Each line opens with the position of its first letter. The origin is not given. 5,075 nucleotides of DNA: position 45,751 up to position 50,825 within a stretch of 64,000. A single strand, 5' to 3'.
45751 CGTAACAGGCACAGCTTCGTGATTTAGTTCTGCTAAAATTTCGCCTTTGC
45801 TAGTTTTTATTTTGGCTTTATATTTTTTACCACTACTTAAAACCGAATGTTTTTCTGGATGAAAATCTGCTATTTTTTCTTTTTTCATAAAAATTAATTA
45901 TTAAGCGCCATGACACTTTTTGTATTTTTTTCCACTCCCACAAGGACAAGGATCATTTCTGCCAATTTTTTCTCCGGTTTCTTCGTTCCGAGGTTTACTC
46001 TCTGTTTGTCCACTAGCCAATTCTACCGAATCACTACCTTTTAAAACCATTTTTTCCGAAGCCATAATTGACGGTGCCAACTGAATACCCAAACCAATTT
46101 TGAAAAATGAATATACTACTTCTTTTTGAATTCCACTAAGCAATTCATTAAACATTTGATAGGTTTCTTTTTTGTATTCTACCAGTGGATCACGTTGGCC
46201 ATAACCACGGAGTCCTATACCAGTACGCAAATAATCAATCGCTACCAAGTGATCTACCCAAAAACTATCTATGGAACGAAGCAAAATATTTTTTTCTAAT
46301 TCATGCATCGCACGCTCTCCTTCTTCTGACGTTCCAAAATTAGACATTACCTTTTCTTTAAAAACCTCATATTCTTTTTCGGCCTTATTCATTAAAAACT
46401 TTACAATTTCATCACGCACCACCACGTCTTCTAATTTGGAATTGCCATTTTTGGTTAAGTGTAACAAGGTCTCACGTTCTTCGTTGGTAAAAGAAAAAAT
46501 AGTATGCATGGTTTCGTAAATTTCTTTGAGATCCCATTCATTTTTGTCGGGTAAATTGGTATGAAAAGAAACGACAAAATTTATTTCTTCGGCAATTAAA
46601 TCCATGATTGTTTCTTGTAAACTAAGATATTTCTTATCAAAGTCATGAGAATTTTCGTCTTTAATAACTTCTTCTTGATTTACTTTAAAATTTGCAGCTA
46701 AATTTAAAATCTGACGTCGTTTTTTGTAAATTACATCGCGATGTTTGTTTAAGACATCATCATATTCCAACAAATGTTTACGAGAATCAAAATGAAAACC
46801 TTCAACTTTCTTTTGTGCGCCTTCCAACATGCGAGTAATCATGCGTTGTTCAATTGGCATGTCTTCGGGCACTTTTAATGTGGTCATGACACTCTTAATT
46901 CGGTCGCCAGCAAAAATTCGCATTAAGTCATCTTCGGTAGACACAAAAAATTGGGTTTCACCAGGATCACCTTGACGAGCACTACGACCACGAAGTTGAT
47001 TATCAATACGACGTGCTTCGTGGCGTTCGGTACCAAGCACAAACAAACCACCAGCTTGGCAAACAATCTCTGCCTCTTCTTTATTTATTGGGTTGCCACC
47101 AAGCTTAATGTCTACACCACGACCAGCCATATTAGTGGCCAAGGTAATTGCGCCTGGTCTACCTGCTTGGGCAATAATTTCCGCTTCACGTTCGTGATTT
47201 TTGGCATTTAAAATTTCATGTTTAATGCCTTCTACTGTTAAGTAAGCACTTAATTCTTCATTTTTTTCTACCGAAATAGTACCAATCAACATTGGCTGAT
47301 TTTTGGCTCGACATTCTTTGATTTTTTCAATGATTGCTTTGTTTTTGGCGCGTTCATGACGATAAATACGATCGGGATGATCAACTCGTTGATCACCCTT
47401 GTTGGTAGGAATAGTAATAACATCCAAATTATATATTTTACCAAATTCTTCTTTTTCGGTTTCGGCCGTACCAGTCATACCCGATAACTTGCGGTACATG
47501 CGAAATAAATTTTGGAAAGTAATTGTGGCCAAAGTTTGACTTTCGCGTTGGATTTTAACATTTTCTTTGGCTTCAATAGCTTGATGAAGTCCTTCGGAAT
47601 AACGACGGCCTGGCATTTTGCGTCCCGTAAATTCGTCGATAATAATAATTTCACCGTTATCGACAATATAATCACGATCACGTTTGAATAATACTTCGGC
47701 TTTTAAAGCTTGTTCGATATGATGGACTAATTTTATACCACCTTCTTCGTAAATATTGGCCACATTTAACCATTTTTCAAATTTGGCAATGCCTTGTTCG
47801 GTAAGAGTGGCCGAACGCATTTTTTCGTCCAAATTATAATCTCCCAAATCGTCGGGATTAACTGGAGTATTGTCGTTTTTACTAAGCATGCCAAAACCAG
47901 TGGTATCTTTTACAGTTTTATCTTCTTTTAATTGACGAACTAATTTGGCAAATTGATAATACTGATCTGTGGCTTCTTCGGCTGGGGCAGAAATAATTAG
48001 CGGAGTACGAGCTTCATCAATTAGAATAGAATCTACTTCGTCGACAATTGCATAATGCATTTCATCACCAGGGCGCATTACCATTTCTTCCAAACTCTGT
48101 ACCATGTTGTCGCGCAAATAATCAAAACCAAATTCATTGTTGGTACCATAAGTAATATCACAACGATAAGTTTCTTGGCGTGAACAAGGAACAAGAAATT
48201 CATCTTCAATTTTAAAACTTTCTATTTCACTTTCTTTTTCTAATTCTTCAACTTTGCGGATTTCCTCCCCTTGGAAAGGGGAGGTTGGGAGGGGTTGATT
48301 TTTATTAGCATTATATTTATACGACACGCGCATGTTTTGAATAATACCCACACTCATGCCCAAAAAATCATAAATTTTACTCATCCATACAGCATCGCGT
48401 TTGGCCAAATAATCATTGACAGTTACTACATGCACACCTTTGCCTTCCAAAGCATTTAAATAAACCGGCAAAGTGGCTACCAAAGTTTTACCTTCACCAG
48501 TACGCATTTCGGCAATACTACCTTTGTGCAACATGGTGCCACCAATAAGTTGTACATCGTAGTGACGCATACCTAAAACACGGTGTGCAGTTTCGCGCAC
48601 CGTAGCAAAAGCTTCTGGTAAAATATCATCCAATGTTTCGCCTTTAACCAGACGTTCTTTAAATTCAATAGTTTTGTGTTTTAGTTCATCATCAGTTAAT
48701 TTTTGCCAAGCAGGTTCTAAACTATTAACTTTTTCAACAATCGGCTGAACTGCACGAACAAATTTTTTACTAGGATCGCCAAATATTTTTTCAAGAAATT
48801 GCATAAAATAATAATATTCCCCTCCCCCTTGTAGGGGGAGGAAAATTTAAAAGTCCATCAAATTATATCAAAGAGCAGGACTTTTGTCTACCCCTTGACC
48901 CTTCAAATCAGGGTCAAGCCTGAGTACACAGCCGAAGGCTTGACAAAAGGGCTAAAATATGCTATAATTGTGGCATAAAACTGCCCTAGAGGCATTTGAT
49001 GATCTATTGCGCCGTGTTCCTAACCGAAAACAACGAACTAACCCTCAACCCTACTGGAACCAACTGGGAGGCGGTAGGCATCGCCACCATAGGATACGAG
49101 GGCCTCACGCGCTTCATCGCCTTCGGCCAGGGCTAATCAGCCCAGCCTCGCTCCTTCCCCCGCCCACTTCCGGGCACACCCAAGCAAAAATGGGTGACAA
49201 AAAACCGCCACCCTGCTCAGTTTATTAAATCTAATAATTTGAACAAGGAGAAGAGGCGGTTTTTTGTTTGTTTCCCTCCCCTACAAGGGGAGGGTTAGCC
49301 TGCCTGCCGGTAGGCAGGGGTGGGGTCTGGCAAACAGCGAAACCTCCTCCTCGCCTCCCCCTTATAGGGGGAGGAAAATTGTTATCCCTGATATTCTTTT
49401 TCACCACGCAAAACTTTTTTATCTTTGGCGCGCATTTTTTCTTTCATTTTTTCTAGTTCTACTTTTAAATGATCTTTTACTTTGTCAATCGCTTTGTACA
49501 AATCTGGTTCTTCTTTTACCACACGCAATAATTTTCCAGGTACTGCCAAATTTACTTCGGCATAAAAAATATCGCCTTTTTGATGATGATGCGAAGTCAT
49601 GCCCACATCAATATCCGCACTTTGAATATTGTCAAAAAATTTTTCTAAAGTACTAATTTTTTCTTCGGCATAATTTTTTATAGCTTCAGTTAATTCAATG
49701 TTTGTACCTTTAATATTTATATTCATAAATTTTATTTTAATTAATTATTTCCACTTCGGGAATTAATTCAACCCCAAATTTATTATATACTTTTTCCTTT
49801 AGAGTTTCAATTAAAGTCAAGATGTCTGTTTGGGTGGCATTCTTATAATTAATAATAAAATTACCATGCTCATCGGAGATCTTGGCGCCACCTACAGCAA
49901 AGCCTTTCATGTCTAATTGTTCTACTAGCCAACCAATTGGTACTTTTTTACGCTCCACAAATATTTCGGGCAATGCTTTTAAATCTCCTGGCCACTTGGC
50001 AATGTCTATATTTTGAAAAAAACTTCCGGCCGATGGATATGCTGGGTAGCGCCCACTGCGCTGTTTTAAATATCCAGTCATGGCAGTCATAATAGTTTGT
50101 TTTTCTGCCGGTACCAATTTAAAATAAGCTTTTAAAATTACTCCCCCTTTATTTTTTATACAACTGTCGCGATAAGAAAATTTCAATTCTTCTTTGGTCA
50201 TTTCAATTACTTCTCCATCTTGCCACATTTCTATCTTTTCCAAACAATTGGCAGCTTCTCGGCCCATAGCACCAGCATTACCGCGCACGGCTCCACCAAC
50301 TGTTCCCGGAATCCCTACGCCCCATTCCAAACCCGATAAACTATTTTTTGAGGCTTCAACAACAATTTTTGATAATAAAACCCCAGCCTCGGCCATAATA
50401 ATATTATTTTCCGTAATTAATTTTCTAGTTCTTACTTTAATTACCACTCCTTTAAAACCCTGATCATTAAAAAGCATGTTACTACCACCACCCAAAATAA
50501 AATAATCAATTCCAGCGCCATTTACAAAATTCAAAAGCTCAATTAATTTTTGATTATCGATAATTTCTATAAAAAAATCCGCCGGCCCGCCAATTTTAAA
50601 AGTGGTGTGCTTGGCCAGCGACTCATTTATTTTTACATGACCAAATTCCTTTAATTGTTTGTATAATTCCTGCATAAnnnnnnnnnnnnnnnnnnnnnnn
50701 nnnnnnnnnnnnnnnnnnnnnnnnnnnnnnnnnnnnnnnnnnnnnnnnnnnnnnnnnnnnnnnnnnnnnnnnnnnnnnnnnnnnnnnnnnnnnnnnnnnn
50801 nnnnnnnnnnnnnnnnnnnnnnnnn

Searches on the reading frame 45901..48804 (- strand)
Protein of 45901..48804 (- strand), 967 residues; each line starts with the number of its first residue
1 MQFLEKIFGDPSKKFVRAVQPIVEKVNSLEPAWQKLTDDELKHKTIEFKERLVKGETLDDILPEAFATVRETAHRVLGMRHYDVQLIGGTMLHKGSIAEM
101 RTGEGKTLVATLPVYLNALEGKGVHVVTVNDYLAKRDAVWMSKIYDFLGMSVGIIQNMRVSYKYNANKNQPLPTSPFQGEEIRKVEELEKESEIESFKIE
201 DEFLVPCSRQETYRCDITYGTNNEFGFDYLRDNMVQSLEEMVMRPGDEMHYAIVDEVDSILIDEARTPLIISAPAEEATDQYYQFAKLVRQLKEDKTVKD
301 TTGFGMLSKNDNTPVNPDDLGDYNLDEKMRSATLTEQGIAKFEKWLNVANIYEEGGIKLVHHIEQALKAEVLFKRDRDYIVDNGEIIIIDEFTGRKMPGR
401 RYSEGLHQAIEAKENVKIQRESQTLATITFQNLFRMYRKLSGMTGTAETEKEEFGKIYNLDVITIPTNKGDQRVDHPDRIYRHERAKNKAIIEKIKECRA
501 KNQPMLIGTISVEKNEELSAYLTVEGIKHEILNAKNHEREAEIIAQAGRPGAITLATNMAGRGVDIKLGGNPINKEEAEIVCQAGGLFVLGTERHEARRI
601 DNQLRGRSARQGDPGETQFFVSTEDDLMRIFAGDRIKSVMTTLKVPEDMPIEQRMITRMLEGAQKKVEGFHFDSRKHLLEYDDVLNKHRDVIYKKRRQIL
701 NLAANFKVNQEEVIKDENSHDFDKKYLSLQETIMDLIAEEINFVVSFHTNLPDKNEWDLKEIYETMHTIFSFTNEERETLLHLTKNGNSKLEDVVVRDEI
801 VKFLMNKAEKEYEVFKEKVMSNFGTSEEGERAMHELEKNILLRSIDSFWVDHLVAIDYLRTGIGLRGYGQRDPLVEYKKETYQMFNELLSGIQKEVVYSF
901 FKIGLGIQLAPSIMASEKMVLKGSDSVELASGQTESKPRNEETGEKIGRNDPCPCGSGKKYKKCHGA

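Call 20: search_protein_families(library=pfam, proteins=[window:45901-48804:-], max_evalue=0.001)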
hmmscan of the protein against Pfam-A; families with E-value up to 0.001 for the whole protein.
window:45901-48804:- (967 aa): 5 families
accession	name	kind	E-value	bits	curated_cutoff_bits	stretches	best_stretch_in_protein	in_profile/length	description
PF07517.20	SecA_DEAD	-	1.1e-126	422.4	24.6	1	5-454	2-289/290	SecA DEAD-like domain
PF21090.3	P-loop_SecA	-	2.6e-78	262.8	27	2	472-572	3-103/205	SecA P-loop domain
PF07516.18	SecA_SW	-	3.3e-56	191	26.7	1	650-903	1-199/200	SecA Wing and Scaffold domain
PF01043.26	SecA_PP_bind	-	2.1e-40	138.2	23.5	1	278-411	2-110/110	SecA preprotein cross-linking domain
PF02810.21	SEC-C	-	8.3e-11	42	20.4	1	949-966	1-18/19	SEC-C motif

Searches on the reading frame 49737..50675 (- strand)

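Call 18: search_protein_families(library=pfam, proteins=[window:49737-50675:-], max_evalue=0.001)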
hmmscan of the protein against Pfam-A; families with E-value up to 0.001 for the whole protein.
window:49737-50675:- (312 aa): 2 families
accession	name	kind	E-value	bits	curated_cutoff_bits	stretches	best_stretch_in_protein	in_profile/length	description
PF02873.21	MurB_C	-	2.2e-27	95.6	27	1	195-311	2-99/99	UDP-N-acetylenolpyruvoylglucosamine reductase, C-terminal domain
PF01565.28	FAD_binding_4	-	5.6e-18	65.4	26.4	1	37-158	6-137/139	FAD binding domain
